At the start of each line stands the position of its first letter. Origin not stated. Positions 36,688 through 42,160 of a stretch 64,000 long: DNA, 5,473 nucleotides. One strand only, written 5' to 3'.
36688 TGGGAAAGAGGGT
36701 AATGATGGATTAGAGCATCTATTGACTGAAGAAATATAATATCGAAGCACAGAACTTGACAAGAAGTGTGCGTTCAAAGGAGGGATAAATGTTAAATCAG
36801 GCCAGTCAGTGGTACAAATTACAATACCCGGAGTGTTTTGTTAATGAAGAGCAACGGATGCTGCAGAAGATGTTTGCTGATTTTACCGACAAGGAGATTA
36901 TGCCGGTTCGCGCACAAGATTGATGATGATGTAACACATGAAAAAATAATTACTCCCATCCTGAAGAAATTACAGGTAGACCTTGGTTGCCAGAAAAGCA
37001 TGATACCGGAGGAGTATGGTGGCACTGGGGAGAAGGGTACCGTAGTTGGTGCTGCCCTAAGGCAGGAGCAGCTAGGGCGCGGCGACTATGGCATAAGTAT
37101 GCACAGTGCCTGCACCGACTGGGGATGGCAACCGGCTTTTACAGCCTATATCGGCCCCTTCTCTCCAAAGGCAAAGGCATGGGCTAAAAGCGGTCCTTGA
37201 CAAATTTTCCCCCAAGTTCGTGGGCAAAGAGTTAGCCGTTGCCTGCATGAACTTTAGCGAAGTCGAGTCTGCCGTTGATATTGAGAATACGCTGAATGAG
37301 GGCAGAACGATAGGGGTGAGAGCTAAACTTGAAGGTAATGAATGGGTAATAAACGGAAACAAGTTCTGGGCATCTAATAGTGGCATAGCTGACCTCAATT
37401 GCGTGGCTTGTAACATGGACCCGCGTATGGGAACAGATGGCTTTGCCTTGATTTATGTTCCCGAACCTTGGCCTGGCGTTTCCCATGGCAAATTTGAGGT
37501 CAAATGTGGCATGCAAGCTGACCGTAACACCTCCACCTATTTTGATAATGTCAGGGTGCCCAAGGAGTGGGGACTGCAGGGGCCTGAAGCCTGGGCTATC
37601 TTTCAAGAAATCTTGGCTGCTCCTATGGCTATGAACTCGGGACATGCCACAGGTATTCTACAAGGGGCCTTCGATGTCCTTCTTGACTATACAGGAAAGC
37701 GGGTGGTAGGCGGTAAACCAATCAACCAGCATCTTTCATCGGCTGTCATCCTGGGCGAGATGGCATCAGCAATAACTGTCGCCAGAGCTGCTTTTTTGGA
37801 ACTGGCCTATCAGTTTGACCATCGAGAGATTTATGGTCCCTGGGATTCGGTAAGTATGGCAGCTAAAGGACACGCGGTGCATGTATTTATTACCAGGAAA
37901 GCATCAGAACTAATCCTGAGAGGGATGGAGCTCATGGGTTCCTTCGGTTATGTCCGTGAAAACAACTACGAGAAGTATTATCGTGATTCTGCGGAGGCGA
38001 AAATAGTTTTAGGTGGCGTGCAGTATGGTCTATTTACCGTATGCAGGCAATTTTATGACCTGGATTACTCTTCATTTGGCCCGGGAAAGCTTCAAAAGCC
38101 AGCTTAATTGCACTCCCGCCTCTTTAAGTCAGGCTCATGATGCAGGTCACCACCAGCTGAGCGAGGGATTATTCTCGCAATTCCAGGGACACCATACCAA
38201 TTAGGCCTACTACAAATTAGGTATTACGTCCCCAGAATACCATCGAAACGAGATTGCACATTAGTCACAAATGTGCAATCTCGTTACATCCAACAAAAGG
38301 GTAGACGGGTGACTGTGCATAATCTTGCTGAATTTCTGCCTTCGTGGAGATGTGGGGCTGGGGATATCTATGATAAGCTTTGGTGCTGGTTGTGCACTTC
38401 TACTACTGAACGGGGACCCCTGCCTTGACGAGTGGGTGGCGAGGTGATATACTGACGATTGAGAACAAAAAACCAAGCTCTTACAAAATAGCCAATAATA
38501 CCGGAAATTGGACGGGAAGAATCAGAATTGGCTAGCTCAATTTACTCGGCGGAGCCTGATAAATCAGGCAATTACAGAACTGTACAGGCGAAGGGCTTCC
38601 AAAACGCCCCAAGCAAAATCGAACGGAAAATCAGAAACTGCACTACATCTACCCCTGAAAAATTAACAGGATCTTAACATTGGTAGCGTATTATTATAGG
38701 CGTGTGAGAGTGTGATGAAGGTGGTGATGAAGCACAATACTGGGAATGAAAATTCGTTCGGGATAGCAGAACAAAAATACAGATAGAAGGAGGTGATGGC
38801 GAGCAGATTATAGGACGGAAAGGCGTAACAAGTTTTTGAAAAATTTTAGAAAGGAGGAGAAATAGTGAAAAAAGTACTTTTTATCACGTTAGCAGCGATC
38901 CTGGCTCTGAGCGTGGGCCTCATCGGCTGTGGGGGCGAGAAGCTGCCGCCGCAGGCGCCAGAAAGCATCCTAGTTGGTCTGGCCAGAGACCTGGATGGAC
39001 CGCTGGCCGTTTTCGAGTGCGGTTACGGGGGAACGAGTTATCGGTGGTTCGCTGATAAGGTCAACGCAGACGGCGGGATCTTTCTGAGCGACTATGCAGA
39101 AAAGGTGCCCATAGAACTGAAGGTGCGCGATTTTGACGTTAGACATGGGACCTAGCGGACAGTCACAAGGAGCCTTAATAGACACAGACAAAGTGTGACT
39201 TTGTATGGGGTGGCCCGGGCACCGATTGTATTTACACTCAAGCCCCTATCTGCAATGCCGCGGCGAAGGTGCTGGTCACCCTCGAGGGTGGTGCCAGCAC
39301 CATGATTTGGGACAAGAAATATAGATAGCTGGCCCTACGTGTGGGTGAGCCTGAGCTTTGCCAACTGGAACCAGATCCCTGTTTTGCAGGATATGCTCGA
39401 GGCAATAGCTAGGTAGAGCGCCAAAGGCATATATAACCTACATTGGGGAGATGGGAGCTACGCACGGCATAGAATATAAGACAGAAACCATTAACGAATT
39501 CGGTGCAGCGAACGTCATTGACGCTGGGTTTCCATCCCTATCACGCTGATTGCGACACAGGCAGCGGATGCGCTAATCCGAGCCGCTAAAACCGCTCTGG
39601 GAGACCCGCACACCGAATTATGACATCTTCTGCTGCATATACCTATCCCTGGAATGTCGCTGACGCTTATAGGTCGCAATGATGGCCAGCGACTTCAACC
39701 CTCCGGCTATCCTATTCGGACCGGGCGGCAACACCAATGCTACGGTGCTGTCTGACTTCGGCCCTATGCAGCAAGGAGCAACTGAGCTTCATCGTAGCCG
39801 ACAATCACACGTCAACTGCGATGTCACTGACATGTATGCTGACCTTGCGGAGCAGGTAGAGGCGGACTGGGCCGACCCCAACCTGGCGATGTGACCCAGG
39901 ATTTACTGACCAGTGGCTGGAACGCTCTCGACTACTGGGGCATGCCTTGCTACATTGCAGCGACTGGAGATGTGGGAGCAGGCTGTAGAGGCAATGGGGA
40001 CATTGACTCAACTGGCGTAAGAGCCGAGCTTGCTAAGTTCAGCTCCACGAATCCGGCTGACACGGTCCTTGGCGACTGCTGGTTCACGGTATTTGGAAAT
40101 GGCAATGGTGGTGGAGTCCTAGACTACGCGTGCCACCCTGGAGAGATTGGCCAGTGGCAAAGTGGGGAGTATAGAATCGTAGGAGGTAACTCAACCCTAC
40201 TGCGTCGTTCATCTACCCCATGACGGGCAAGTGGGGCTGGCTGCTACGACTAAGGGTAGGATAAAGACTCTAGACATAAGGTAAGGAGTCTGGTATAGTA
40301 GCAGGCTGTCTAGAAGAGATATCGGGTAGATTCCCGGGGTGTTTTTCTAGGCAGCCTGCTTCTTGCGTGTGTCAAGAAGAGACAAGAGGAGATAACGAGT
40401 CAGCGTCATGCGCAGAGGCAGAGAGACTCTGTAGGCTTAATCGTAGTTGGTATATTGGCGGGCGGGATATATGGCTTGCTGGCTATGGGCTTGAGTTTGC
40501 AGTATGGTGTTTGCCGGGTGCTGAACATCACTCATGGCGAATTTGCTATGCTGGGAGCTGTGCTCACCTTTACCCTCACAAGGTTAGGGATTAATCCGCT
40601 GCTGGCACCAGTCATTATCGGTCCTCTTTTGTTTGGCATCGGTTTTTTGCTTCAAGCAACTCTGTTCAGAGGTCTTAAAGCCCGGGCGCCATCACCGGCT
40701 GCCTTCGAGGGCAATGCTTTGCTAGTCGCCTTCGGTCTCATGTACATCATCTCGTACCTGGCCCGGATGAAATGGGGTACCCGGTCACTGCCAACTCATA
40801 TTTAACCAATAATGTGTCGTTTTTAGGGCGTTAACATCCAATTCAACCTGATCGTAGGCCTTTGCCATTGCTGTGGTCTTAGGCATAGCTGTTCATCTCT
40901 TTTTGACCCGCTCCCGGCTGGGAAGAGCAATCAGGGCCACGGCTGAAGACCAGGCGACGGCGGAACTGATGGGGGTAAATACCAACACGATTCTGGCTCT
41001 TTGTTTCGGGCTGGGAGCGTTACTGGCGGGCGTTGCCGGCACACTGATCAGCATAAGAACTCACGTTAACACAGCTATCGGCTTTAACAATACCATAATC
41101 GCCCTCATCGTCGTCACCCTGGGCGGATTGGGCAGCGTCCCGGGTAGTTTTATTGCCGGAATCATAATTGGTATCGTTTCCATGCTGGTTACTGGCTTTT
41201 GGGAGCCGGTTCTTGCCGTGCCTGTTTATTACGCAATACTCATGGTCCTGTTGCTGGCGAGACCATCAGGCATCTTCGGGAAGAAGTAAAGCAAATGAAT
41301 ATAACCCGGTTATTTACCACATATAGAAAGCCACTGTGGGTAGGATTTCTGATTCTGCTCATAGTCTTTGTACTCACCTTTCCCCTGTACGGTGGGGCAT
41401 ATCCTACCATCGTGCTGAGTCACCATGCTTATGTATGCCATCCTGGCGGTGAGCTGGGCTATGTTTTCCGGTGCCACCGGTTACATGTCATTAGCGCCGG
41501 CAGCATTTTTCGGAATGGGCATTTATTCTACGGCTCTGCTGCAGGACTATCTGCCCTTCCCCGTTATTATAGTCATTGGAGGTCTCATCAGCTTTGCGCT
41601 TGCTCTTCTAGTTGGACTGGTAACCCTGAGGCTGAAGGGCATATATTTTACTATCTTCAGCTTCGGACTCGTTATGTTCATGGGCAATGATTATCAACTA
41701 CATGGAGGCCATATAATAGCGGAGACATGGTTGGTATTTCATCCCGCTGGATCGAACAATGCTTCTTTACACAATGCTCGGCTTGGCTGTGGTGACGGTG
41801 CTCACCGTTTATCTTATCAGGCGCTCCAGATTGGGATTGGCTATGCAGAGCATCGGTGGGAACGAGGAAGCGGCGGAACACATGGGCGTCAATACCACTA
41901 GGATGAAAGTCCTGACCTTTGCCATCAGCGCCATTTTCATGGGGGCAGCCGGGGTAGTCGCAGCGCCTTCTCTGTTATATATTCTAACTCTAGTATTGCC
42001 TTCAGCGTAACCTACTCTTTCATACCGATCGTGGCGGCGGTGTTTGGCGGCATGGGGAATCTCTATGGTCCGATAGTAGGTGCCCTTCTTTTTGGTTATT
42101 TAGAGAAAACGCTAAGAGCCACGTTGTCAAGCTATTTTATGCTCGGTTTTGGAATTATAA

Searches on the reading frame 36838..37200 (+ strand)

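Call 59: search_protein_families(library=pfam, proteins=[window:36838-37200:+], max_evalue=0.001)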
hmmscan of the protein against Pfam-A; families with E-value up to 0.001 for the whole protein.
window:36838-37200:+ (120 aa): 1 family
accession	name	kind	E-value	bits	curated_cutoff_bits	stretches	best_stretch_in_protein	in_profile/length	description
PF02771.21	Acyl-CoA_dh_N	-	2.2e-05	25.2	22.9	1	35-91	30-84/113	Acyl-CoA dehydrogenase, N-terminal domain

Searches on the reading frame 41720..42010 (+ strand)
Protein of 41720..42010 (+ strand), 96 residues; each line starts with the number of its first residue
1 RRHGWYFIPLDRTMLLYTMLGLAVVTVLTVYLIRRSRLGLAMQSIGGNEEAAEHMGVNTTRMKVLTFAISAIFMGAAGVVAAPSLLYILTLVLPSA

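Call 59: search_protein_families(library=pfam, proteins=[window:41720-42010:+], max_evalue=0.001)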
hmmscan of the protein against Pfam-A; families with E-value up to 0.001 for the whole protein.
window:41720-42010:+ (96 aa): 1 family
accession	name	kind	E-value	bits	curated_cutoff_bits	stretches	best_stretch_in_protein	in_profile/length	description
PF02653.21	BPD_transp_2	-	6e-15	55.5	26.8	1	20-84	136-200/269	Branched-chain amino acid transport system / permease component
